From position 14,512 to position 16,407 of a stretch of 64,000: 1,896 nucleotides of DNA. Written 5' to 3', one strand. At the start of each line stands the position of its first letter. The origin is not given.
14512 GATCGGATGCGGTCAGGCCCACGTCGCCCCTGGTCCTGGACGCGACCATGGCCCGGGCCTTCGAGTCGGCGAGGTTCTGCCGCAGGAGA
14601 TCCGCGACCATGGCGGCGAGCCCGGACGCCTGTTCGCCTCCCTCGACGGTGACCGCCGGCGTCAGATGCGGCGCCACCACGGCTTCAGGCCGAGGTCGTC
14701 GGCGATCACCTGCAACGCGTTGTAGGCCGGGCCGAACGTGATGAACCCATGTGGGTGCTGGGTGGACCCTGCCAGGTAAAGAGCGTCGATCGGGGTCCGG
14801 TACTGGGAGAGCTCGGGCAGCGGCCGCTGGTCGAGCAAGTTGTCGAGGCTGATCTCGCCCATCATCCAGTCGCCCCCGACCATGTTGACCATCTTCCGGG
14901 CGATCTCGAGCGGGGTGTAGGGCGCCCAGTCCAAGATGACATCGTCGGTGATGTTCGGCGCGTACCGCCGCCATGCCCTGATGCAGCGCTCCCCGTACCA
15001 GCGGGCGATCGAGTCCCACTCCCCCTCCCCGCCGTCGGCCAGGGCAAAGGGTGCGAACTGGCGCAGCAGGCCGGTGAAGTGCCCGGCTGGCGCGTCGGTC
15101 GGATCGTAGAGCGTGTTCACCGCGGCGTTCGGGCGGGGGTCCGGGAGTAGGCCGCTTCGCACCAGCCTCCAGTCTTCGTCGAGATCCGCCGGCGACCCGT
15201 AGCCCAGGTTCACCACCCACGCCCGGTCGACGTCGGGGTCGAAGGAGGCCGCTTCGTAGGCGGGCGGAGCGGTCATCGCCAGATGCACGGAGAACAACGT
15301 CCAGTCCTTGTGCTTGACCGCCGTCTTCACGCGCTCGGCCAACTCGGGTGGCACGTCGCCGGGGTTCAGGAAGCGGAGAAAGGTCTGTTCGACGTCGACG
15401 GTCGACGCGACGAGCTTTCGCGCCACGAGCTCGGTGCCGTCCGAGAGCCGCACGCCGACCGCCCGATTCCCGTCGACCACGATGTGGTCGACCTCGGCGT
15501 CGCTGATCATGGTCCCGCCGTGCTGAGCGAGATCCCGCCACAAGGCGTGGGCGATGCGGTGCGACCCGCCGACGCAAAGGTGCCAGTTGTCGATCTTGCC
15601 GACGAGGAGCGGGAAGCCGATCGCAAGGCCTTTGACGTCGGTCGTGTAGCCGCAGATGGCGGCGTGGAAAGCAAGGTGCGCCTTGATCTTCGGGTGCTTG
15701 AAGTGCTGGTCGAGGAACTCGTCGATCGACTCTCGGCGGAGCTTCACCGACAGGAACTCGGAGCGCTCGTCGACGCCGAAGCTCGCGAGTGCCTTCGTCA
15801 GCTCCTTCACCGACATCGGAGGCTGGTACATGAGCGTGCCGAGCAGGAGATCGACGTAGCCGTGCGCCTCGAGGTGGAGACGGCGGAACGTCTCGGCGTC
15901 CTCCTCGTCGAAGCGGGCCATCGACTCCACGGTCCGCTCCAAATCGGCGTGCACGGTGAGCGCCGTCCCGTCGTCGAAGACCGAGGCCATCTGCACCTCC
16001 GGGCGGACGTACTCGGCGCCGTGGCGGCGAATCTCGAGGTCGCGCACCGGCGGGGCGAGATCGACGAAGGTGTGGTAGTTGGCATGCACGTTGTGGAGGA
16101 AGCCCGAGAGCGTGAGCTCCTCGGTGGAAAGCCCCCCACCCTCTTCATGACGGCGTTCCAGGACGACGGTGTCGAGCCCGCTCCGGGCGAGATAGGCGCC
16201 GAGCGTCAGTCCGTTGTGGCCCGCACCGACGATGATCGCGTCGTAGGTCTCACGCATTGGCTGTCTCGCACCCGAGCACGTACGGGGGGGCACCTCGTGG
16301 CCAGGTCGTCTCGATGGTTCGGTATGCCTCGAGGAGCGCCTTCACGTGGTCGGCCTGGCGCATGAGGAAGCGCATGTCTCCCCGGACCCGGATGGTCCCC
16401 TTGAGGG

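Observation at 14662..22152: Four tandem CrtI-family paralogs arranged as two differently organised pairs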

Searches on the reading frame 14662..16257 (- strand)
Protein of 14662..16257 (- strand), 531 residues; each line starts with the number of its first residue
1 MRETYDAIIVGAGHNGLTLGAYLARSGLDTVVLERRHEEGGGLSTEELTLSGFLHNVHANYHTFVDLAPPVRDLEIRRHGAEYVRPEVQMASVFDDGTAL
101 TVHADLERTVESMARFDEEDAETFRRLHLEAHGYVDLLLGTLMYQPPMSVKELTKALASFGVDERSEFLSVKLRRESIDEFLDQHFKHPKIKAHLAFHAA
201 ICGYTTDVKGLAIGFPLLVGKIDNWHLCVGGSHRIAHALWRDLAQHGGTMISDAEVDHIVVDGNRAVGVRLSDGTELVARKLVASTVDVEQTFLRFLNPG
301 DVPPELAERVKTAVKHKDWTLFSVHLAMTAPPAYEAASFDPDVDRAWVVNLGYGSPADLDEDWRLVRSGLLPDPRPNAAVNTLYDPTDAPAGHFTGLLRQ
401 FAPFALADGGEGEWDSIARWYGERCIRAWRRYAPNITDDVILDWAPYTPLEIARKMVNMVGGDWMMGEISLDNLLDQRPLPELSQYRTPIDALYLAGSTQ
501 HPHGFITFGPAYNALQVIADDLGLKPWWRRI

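Call 6: search_protein_families(library=pfam, proteins=[window:14662-16257:-], max_evalue=0.01)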
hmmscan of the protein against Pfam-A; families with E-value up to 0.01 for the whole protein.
window:14662-16257:- (531 aa): 10 families
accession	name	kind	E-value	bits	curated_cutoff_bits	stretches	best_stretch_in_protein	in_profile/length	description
PF01266.30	DAO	-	1.7e-10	41.5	27.9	1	6-46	1-41/353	FAD dependent oxidoreductase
PF13450.12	NAD_binding_8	-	4.2e-09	37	21.9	1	9-64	1-54/68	NAD(P)-binding Rossmann-like domain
PF01593.30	Amino_oxidase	-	2.4e-08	34.1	19.8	1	16-288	3-255/443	Flavin containing amine oxidoreductase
PF01946.23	Thi4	-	5.6e-06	26.2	26.2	1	5-43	18-57/235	Thi4 family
PF00890.30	FAD_binding_2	-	7.1e-06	25.9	20.4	0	6-41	1-36/414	FAD binding domain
PF01494.25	FAD_binding_3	-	3.3e-05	23.7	22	1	5-38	2-35/349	FAD binding domain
PF07992.20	Pyr_redox_2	-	0.00026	21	26.1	0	5-75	1-58/291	Pyridine nucleotide-disulphide oxidoreductase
PF00070.33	Pyr_redox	-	0.0028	18.6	22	0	7-37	2-32/82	Pyridine nucleotide-disulphide oxidoreductase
PF01134.28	GIDA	-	0.0044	16.6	22.1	0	6-37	1-32/391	Glucose inhibited division protein A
PF12831.13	FAD_oxidored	-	0.0054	16.5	27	0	6-47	1-42/416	FAD dependent oxidoreductase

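Call 7: search_protein_families(library=ncbifam, proteins=[window:14662-16257:-], max_evalue=0.01)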
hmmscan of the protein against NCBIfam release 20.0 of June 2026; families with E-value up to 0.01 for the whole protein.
window:14662-16257:- (531 aa): 52 families (the best 25 are shown)
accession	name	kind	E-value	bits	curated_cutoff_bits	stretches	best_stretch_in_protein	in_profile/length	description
NF045689.1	BCarotKetCrtO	equivalog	3.4e-67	227.3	1000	1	3-518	2-535/563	beta-carotene ketolase CrtO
TIGR02734.1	crtI_fam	subfamily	2.5e-21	75.9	238.1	1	7-301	1-285/504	phytoene desaturase family protein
NF045637.1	carotdesatCrtDProt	equivalog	2.1e-18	66.2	580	1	8-285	2-274/485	1-hydroxycarotenoid 3,4-desaturase CrtD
TIGR02730.1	carot_isom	equivalog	4.6e-13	48.8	586.9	1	228-329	224-322/493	carotenoid isomerase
NF058655.1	CrtID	equivalog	1.2e-11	44.2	640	1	8-291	2-276/478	bifunctional phytoene desaturase/3,4-desaturase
NF042421.1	hydcarot_desat_CrtD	equivalog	9.8e-09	34.2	500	1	6-300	3-289/487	1-hydroxycarotenoid 3,4-desaturase CrtD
TIGR00292.1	TIGR00292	equivalog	5.2e-08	32.4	148.3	1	5-44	22-61/254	sulfide-dependent adenosine diphosphate thiazole synthase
NF005560.0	PRK07233.1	equivalog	1.3e-07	30.8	252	1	8-67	4-66/435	hypothetical protein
TIGR02733.1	desat_CrtD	equivalog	1.4e-07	30.6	549.7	1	7-45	4-42/492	C-3',4' desaturase CrtD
NF006593.0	PRK09126.1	equivalog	6.6e-06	25.2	420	1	3-37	3-37/393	5-demethoxyubiquinol-8 5-hydroxylase UbiM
NF005788.0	PRK07608.1-3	equivalog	1e-05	24.5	478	0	228-284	104-160/388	UbiH/UbiF family hydroxylase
TIGR03143.1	AhpF_homolog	hypoth_equivalog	1.2e-05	24.1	687.65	1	1-44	1-43/555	putative alkyl hydroperoxide reductase F subunit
TIGR02032.1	GG-red-SF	subfamily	1.6e-05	24.8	158.8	1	5-38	1-34/297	geranylgeranyl reductase family protein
NF007450.0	PRK10015.1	subfamily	1.9e-05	23.5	466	1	3-41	4-42/429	FAD-dependent oxidoreductase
NF006091.0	PRK08243.1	subfamily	2.6e-05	23.2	351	1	8-39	6-37/393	4-hydroxybenzoate 3-monooxygenase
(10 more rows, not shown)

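Call 10: search_solved_structures(query=window:14662-16257:-, max_evalue=0.001, show_alignments=1)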
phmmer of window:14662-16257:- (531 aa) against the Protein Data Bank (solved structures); distinct sequences matched with E-value up to 0.001: 6.
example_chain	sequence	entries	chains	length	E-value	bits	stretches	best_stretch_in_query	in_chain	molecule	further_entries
4rep_A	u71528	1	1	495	2.2e-08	36.1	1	6-304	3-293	Gamma-carotene desaturase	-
4dgk_A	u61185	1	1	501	2.4e-06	29.4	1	8-322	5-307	Phytoene dehydrogenase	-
4zn0_A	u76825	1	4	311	3.5e-05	25.6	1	2-47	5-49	Thioredoxin reductase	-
3oz2_A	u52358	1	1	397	0.00019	23.2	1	3-55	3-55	Digeranylgeranylglycerophospholipid reductase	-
6hk1_A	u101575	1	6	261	0.0003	22.5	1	6-42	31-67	Thiazole synthase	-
4y4m_A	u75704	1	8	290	0.00058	21.5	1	6-42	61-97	Putative ribose 1,5-bisphosphate isomerase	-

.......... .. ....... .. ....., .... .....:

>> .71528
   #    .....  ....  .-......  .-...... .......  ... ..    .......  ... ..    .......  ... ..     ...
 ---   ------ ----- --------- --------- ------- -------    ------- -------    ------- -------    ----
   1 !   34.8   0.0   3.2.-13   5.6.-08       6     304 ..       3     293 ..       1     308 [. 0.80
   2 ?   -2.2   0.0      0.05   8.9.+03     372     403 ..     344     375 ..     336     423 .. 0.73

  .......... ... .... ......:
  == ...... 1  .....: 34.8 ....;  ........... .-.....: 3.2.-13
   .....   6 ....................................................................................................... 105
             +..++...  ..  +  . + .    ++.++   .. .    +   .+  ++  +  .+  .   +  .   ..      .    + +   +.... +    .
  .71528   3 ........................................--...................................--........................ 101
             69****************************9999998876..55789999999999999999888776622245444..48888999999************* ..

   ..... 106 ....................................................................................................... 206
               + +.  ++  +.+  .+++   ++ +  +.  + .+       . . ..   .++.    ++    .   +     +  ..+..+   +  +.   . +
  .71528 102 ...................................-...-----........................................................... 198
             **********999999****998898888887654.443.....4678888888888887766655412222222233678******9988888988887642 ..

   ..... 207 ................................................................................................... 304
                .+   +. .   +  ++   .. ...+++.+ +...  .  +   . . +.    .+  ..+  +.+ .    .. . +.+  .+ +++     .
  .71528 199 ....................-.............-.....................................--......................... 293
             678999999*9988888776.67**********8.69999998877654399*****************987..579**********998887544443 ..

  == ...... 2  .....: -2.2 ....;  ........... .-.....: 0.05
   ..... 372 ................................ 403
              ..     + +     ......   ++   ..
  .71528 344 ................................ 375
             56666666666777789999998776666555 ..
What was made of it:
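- The nearest PDB sequences are CrtD (4rep) and CrtI (4dgk) (calls 7, 10). PDB matches cover only the N-terminal half, at E 2e-8 (call 10).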

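Call 11: find_homologous_proteins(query=window:14662-16257:-, max_evalue=1e-10)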
Query window:14662-16257:- (531 aa): 2904 proteins with E <= 1e-10 among 8000 candidates; the best 120 are listed.
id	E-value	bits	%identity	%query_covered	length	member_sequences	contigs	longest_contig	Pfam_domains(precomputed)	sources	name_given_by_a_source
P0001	0.0e+0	1161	92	100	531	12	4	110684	PF01946.24,PF01266.31,PF01593.31,PF13450.13,PF00890.31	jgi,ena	jgi:phytoene dehydrogenase-like protein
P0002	0.0e+0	1065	85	100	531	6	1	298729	PF01946.24,PF01266.31,PF01593.31,PF13450.13,PF00890.31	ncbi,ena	-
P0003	0.0e+0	1020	80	100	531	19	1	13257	PF01946.24,PF01266.31,PF01593.31,PF13450.13,PF00890.31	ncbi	-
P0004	0.0e+0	1011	80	100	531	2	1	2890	PF01946.24,PF01266.31,PF01593.31,PF13450.13,PF00890.31,PF07992.21,PF01494.26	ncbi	-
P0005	2.5e-297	1005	77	100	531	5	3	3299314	PF01946.24,PF01266.31,PF01593.31,PF13450.13,PF00890.31,PF01494.26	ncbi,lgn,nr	ncbi:MAG: NAD(P)/FAD-dependent oxidoreductase [Actinomycetota bacterium]|nr:MAG: NAD(P)/FAD-dependen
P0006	7.6e-296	1000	79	100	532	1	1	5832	PF01946.24,PF01266.31,PF01593.31,PF13450.13,PF00890.31,PF01494.26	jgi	jgi:phytoene dehydrogenase-like protein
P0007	8.9e-296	1000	78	100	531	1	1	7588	PF01946.24,PF01266.31,PF01593.31,PF13450.13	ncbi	ncbi:MAG TPA: NAD(P)/FAD-dependent oxidoreductase [Propionibacteriaceae bacterium]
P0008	3.0e-295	998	78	100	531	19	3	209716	PF01946.24,PF01266.31,PF01593.31,PF13450.13,PF00890.31,PF05834.19,PF01494.26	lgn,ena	-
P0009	3.3e-294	994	77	100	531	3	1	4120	PF01946.24,PF01266.31,PF01593.31,PF13450.13,PF00890.31,PF07992.21,PF01494.26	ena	-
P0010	5.7e-294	994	78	100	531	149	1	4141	PF01946.24,PF01266.31,PF01593.31,PF13450.13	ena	-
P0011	4.2e-293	991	78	100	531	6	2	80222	PF01946.24,PF01266.31,PF01593.31,PF13450.13,PF00890.31,PF07992.21,PF01134.29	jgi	jgi:phytoene dehydrogenase-like protein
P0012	1.1e-292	989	77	100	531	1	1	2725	PF01946.24,PF01266.31,PF01593.31,PF13450.13,PF00890.31,PF01494.26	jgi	jgi:phytoene dehydrogenase-like protein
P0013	1.4e-292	989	76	100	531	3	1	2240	PF01946.24,PF01266.31,PF01593.31,PF13450.13,PF00890.31,PF07992.21,PF05834.19,PF01494.26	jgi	-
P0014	2.3e-292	988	77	100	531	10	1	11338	PF01946.24,PF01266.31,PF01593.31,PF13450.13,PF00890.31,PF01494.26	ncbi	-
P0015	3.8e-292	988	78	100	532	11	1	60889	PF01946.24,PF01266.31,PF01593.31,PF13450.13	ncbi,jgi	-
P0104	3.0e-241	820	68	100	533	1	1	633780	PF01946.24,PF01266.31,PF13450.13,PF01494.26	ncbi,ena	-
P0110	3.2e-231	787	63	99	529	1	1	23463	PF01266.31,PF01593.31,PF13450.13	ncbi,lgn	ncbi:MAG: phytoene desaturase family protein [Myxococcota bacterium]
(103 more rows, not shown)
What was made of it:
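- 14662..16257 (-): P1: second flavoprotein of pair B (531 aa). Putative flavinylation His58 in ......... Orthologs are 60-92% identical in Actinomycetota, Acidimicrobiia and Myxococcota MAGs, all unnamed (call 11).
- It is very strongly conserved, 60-90% identical across phyla (call 11).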

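Call 50: find_encoding_contigs(protein=P0110, flank=10000, max_places=2)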
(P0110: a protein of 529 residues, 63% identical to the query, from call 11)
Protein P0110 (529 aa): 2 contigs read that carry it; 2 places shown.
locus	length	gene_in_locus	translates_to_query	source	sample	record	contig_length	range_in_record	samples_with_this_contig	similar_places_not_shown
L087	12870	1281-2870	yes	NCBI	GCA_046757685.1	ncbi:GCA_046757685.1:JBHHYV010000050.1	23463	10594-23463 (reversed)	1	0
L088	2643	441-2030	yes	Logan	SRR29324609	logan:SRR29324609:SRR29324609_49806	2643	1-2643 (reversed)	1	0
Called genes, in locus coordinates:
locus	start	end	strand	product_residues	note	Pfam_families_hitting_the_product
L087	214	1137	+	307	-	-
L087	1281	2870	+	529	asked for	PF01266:DAO (faint), PF01593:Amino_oxidase (weak), PF13450:NAD_binding_8 (weak)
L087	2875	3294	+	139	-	PF02036:SCP2 (weak)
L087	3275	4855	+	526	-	PF00890:FAD_binding_2 (faint), PF01266:DAO, PF01593:Amino_oxidase (faint), PF07992:Pyr_redox_2 (faint), PF13450:NAD_binding_8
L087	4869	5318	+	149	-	-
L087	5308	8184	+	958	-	PF00384:Molybdopterin, PF01568:Molydop_binding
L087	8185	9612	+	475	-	PF07690:MFS_1, PF13347:MFS_2, PF07690:MFS_1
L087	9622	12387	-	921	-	PF00384:Molybdopterin, PF01568:Molydop_binding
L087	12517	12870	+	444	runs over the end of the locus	-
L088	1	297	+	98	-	?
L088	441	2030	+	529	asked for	PF01266:DAO (faint), PF01593:Amino_oxidase (weak), PF13450:NAD_binding_8 (weak)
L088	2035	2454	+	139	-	PF02036:SCP2 (weak)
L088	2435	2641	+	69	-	?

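Call 51: find_encoding_contigs(protein=P0104, flank=10000, max_places=2)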
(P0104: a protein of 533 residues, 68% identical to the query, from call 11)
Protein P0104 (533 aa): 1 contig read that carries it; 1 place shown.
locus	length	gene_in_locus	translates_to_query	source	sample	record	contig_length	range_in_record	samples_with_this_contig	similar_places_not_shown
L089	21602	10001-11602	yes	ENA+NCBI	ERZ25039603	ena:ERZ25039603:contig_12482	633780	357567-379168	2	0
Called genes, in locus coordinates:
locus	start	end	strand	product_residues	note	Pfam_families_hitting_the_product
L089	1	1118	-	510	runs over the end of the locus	PF13247:Fer4_11, PF14711:Nitr_red_bet_C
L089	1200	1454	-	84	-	PF01568:Molydop_binding (weak)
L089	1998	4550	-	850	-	PF00384:Molybdopterin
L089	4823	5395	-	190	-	-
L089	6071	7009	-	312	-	PF01796:OB_ChsH2_C, PF00108:Thiolase_N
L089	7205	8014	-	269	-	PF00561:Abhydrolase_1 (faint), PF02129:Peptidase_S15, PF05448:AXE1 (faint)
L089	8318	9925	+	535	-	PF00890:FAD_binding_2 (faint), PF01266:DAO (weak), PF01946:Thi4 (weak), PF12831:FAD_oxidored (faint), PF13450:NAD_binding_8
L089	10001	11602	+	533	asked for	PF01266:DAO (weak), PF01494:FAD_binding_3 (weak), PF01946:Thi4 (weak), PF13450:NAD_binding_8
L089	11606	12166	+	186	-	-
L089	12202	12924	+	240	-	PF04405:ScdA_N, PF01814:Hemerythrin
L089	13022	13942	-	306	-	-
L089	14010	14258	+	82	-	-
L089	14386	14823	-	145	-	PF05465:Halo_GVPC (faint)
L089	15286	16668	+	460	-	PF04055:Radical_SAM, PF06969:HemN_C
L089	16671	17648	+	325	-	PF00762:Ferrochelatase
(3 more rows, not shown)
